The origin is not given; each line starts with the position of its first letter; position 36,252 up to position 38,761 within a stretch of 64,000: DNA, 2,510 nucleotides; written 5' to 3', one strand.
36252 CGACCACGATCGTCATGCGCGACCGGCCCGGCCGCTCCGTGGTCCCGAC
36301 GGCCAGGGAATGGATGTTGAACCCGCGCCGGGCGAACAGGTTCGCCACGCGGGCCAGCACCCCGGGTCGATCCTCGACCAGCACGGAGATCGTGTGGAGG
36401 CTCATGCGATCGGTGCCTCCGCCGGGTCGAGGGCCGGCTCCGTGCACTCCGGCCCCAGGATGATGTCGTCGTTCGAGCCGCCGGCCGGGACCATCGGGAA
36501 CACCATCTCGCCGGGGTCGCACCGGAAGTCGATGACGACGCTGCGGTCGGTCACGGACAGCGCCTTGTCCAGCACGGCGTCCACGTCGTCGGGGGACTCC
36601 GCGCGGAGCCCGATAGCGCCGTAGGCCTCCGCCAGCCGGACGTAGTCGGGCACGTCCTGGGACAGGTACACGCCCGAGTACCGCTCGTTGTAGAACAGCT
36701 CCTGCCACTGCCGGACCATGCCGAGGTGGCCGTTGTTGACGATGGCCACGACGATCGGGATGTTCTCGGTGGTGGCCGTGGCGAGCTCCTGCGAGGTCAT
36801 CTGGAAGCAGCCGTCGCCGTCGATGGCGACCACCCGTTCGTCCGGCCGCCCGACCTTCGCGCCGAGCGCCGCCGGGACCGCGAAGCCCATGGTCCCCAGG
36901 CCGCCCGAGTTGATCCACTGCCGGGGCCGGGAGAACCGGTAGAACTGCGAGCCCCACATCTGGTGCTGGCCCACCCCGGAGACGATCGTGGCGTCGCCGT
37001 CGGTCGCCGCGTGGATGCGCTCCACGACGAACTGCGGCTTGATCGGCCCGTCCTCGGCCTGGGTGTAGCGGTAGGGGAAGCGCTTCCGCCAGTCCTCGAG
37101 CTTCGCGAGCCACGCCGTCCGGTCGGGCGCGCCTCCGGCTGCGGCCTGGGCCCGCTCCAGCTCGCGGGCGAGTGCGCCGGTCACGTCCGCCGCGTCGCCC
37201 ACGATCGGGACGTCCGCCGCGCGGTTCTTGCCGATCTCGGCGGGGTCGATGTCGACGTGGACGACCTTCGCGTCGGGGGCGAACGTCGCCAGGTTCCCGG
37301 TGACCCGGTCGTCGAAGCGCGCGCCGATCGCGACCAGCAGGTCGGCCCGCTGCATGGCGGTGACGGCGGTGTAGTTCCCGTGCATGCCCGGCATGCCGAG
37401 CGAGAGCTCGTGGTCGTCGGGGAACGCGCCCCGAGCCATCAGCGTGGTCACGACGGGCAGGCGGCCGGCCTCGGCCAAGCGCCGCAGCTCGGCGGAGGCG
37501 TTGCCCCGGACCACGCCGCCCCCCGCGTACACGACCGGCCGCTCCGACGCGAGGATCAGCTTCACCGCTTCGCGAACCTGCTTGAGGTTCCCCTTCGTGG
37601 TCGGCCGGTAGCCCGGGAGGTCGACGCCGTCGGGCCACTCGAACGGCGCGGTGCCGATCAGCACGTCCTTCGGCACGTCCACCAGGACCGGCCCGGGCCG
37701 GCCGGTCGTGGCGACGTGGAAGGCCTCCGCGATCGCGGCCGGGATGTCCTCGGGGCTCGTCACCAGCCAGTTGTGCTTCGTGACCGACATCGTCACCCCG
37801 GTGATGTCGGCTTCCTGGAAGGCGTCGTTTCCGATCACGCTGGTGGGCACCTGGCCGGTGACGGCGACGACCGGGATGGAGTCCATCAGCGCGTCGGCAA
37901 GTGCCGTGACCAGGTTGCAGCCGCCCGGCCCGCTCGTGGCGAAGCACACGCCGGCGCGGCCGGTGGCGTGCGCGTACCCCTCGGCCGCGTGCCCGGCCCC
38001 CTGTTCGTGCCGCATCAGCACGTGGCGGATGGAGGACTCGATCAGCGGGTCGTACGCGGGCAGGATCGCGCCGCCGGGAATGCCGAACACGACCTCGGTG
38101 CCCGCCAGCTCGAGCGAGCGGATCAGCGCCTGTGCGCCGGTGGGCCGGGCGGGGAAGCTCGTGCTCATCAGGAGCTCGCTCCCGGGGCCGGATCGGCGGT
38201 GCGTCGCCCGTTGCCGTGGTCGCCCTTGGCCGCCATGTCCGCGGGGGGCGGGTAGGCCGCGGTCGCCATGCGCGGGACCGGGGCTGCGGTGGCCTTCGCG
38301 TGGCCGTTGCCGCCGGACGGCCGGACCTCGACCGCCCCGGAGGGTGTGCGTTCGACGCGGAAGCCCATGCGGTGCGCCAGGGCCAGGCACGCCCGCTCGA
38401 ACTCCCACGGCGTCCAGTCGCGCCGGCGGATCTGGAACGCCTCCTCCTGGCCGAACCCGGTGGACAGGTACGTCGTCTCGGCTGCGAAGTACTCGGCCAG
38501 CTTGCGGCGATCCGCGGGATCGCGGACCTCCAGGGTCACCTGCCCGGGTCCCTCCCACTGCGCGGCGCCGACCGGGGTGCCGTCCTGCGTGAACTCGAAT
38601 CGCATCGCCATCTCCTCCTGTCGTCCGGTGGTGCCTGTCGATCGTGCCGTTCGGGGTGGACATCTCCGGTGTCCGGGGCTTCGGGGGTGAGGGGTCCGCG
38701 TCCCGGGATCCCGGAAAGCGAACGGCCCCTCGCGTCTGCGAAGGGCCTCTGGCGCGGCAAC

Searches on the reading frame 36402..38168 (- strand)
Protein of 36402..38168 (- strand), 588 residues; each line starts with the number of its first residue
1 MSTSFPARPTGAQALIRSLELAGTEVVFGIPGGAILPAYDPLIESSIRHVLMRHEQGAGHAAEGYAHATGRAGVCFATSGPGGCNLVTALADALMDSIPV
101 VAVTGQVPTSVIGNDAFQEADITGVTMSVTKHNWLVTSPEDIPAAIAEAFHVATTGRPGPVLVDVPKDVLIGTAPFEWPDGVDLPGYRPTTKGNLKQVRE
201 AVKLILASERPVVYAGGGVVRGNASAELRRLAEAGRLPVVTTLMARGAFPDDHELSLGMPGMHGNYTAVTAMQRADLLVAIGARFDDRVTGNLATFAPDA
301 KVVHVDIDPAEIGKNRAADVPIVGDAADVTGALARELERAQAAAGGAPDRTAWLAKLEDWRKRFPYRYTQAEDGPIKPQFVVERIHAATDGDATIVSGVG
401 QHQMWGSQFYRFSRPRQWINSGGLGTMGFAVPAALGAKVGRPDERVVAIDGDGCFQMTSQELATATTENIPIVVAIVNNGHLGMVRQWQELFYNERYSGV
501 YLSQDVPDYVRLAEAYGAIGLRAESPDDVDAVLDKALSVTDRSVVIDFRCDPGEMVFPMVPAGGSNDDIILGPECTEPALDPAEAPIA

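Call 10: search_protein_families(library=pfam, proteins=[window:36402-38168:-], max_evalue=0.01)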
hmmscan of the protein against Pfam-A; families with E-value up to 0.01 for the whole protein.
window:36402-38168:- (588 aa): 3 families
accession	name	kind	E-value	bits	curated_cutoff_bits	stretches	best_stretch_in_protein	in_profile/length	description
PF02775.26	TPP_enzyme_C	-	9.5e-57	191.5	21.9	1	398-547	1-150/151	Thiamine pyrophosphate enzyme, C-terminal TPP binding domain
PF00205.28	TPP_enzyme_M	-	4.8e-52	175.7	30.4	1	198-332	1-136/137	Thiamine pyrophosphate enzyme, central domain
PF02776.23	TPP_enzyme_N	-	1.2e-37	128.7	26.8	1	10-123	2-117/119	Thiamine pyrophosphate enzyme, N-terminal TPP binding domain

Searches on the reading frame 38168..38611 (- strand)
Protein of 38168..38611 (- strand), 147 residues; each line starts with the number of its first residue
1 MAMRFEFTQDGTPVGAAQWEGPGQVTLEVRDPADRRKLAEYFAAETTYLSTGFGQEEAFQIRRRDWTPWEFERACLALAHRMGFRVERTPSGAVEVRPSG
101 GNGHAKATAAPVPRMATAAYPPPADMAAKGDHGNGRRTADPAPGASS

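Call 10: search_protein_families(library=pfam, proteins=[window:38168-38611:-], max_evalue=0.01)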
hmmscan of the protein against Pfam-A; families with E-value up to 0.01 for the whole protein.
window:38168-38611:- (147 aa): 0 families

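Call 11: find_homologous_proteins(query=window:38171-38611:-)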
Query window:38171-38611:- (147 aa): 390 proteins with E <= 0.001 among 570 candidates; the best 120 are listed.
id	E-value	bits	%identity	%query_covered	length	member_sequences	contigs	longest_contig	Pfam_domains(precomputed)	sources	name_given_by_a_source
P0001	5.2e-92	324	100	99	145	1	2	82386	-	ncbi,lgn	ncbi:MAG: hypothetical protein ACJ77A_17460 [Actinomycetota bacterium]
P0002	2.0e-60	221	91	71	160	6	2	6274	-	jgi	-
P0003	2.2e-57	211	79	77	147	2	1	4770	-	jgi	jgi:hypothetical protein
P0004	6.0e-57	210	72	99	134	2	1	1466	-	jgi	jgi:hypothetical protein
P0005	2.2e-56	208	76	88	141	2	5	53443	-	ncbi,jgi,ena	-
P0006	1.8e-55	205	73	99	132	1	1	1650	-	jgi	jgi:hypothetical protein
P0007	2.0e-54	202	70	99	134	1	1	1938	-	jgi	jgi:hypothetical protein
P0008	2.6e-53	198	84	70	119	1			-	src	-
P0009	5.9e-53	197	69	99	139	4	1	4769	-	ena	-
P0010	2.5e-51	192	71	87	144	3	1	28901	-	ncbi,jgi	-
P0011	3.8e-51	191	73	84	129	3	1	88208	-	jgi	jgi:hypothetical protein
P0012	5.1e-51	191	72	88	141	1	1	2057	-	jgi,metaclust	metaclust:\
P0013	2.2e-50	189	70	88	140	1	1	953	-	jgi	jgi:hypothetical protein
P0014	1.2e-49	186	75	80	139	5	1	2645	-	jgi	jgi:hypothetical protein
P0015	1.8e-49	186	73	80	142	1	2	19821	-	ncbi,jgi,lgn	ncbi:MAG TPA: hypothetical protein VID47_17915 [Actinomycetota bacterium]|jgi:hypothetical protein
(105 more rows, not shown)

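Call 15: find_related_loci(query=A1, collection=genome_contigs, flank=4000)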
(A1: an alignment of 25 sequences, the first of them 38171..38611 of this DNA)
Query A1 (147 aa) in genome_contigs; peptide patterns used: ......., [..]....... (x = any residue, [..] = any of these).
271 stretches matched a pattern; 209 encode a relative of the query (tblastn E <= 1e-3); the best 80 are kept; 80 distinct loci.
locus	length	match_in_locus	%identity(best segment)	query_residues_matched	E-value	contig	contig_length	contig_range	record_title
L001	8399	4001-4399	71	3-130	2e-55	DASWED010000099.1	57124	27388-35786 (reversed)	MAG TPA_asm: Actinomycetota bacterium isolate SMAG_U2753 k141_155565, whole genome shotgun sequence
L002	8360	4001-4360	73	3-120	2e-52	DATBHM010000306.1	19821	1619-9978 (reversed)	MAG TPA_asm: Actinomycetota bacterium isolate SMAG_U3866 k141_2429962, whole genome shotgun sequence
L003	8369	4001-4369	68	3-124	6e-51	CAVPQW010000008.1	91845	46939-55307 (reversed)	MAG: uncultured Actinomycetes bacterium isolate MFD00392.bin.2.126 genome assembly, contig: contig_65791, whole genome s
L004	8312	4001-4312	77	3-107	3e-50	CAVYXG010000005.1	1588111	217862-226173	MAG: uncultured Actinomycetes bacterium isolate MFD04944.bin.1.326 genome assembly, contig: contig_40964, whole genome s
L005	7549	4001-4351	70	3-121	5e-50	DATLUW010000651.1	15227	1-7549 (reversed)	MAG TPA_asm: Actinomycetota bacterium isolate SMAG_U13176 k141_38537, whole genome shotgun sequence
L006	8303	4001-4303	65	3-102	1e-38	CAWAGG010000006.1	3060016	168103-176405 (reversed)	MAG: uncultured Actinomycetota bacterium isolate MFD04944.bin.2.174 genome assembly, contig: contig_9349, whole genome s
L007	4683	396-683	70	3-97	3e-38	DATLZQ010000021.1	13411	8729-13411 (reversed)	MAG TPA_asm: Actinomycetota bacterium isolate SMAG_U13302 k141_85218, whole genome shotgun sequence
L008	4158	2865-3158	63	3-99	7e-36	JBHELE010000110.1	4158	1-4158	MAG: Actinomycetota bacterium isolate S1_bin.2.orig S1_k141_2614433, whole genome shotgun sequence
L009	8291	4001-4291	63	3-98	1e-35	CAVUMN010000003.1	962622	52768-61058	MAG: uncultured Actinomycetes bacterium isolate MFD04212.bin.2.108 genome assembly, contig: contig_1890, whole genome sh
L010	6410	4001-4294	61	1-97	2e-34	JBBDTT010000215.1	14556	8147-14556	MAG: Actinomycetota bacterium isolate LejiaC_2_71_9 Lejia_C_9593_length_14556_cov_4, whole genome shotgun sequence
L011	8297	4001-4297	59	3-98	1e-33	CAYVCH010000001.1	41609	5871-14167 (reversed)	MAG TPA_asm: uncultured Actinomycetes bacterium isolate binchicken_co30_51 genome assembly, contig: NODE_868_length_4160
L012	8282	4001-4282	63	3-96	1e-32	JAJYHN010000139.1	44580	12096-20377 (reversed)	MAG: Actinomycetes bacterium isolate DBS1-3.bin66 NODE_1297_length_44580_cov_2.07129, whole genome shotgun sequence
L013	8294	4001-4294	55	3-99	2e-32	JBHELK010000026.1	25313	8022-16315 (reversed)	MAG: Actinomycetota bacterium isolate S2_bin.11.orig S2_k141_3190469, whole genome shotgun sequence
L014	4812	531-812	59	3-97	2e-32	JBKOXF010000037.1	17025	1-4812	MAG: Actinomycetota bacterium isolate GB_HAYS_MAG_00094 GB_HAYS_000001030521, whole genome shotgun sequence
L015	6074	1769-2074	56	3-101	6e-32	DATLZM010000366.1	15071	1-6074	MAG TPA_asm: Actinomycetota bacterium isolate SMAG_U13298 k141_107680, whole genome shotgun sequence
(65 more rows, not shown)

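Call 44: search_protein_families(library=ncbifam, proteins=[window:38171-38605:-], max_evalue=1)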
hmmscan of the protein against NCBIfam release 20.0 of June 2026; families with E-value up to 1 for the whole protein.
window:38171-38605:- (145 aa): 0 families

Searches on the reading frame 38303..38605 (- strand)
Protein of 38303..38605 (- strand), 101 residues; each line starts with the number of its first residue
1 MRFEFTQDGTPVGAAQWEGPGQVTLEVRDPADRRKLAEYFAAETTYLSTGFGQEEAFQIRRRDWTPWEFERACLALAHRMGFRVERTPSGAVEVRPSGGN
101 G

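Call 45: search_solved_structures(query=A3, max_evalue=10)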
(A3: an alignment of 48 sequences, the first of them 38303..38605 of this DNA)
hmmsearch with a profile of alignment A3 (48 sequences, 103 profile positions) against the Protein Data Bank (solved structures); distinct sequences matched with E-value up to 10: 2.
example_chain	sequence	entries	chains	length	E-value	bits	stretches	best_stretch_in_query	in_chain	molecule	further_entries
2v4j_C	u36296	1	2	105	1.3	12.3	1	42-68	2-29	SULFITE REDUCTASE, DISSIMILATORY-TYPE SUBUNIT GAMMA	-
3rwx_A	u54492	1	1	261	1.7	11.9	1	4-31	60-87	Hypothetical bacterial outer membrane protein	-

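Call 50: predict_structure(alignment_id=A3)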
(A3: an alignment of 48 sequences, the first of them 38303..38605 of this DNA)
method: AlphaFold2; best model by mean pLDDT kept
length: 101 residues; sequences in the alignment: 48
mean_pLDDT: 70.5   pTM: 0.56
mean pLDDT of the five models: 70.5, 68.5, 68.4, 68.0, 68.0
residues with pLDDT >= 90: 0; 70-90: 65; 50-70: 16; < 50: 20
segments of 3 or more residues with pLDDT < 50: 45-55, 91-96
pLDDT, mean of each block of 10 residues (from residue 1): 87 83 78 74 49 49 78 85 79 46 42
secondary structure, 60 per line:
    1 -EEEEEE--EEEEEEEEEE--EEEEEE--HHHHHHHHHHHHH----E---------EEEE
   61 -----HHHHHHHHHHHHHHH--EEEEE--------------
elements in order: E2-7 E10-19 E22-27 H30-42 E57-60 H66-80 E83-87

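Call 80: search_protein_families(library=pfam, alignment_id=A3, max_evalue=1)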
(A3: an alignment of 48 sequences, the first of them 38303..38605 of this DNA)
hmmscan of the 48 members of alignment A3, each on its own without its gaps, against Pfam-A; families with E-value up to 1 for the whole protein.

A. member 1, window:38303-38605:- (101 aa): 1 family
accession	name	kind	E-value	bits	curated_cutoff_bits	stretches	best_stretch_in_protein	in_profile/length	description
PF04471.18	Mrr_cat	-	0.028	15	21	1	63-90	3-31/115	Restriction endonuclease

B. families by the number of members that match (of 48 scanned): 7 families
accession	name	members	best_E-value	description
PF04471.18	Mrr_cat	13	0.027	Restriction endonuclease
PF13769.11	Virulence_fact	3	0.0071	Virulence factor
PF16985.10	DUF5086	2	0.03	Domain of unknown function (DUF5086)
PF20032.4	ADYC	1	0.088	ADYC domain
PF08905.16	DUF1850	1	0.13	Domain of unknown function (DUF1850)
PF21401.2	AcrF3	1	0.13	Cas3 inhibitor AcrF3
PF12644.12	DUF3782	1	0.15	Protein of unknown function (DUF3782)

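Call 85: search_protein_representatives(alignment_id=A3)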
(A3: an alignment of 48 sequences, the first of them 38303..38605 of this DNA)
Query: 48 sequences, 103 profile positions. Proteins with E-value up to 0.001 (for the whole library): 75; up to 1e-10: 35; up to 1e-30: 6. The best 75 are listed.
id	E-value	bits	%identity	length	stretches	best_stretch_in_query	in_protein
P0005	2.5e-44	165.6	-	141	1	1-99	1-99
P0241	9.1e-38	144.5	-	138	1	1-96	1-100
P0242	2.1e-37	143.4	-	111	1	1-101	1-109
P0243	2.5e-37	143.1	-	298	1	1-97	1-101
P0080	2.8e-35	136.5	-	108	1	1-100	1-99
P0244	3.5e-31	123.4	-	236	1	1-82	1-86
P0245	2.8e-30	120.5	-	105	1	1-99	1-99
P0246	8.3e-27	109.3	-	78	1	23-98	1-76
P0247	3.1e-24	101.1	-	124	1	1-68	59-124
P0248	3.3e-24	101.0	-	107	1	1-70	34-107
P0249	9.9e-23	96.2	-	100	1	1-99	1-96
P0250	3.1e-21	91.4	-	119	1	1-70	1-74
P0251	4.3e-21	91.0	-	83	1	1-78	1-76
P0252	2.7e-20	88.4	-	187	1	11-96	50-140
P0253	9.4e-20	86.7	-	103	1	1-83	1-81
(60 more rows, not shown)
